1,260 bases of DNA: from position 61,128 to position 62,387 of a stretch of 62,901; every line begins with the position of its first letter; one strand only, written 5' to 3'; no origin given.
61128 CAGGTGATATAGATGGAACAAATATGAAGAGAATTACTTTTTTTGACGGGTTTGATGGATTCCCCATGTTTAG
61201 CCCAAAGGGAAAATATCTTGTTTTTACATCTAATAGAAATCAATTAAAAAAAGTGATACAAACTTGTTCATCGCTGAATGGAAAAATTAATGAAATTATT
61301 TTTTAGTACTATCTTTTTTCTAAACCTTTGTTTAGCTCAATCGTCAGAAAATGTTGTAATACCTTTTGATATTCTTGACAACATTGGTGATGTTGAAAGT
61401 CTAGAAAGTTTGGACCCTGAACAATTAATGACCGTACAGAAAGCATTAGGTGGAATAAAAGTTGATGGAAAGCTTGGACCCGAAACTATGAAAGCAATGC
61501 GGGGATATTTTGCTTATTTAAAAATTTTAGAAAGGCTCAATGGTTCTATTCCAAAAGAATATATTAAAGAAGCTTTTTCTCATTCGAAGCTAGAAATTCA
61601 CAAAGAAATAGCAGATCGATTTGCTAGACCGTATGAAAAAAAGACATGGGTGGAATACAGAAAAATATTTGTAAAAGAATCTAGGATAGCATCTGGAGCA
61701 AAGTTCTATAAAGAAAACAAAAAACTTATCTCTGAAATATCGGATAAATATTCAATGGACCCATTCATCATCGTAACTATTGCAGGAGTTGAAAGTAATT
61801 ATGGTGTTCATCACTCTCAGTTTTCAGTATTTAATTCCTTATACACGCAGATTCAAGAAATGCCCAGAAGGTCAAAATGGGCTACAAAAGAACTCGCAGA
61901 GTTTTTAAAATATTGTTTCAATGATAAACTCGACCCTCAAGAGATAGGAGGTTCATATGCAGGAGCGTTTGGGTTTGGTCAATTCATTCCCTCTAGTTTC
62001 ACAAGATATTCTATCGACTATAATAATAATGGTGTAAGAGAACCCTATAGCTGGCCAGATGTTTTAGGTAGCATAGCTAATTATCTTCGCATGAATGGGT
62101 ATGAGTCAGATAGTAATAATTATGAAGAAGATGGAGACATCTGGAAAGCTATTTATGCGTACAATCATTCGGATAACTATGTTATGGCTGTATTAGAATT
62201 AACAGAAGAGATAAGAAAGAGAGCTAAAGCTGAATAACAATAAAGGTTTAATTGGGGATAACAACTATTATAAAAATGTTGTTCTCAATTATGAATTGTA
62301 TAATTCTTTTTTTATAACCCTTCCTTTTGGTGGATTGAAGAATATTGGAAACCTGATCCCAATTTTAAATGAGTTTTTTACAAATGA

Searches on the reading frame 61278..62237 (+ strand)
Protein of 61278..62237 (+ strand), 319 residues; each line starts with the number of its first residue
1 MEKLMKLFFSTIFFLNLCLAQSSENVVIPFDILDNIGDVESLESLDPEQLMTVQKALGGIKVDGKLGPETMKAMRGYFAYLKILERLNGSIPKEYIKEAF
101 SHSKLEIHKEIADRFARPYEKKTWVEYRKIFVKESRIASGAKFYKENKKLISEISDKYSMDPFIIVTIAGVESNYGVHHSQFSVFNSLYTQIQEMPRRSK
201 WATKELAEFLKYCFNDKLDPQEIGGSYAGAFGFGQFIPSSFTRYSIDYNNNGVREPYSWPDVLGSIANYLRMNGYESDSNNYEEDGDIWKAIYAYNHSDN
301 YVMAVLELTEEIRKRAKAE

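Call 76: search_protein_families(library=pfam, proteins=[window:61278-62237:+], max_evalue=0.00001)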
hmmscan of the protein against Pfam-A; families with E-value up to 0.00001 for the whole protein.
window:61278-62237:+ (319 aa): 1 family
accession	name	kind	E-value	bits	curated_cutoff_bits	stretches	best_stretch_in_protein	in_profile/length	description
PF13406.11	SLT_2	-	5.7e-57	193.6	24.3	1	91-279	18-205/292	Transglycosylase SLT domain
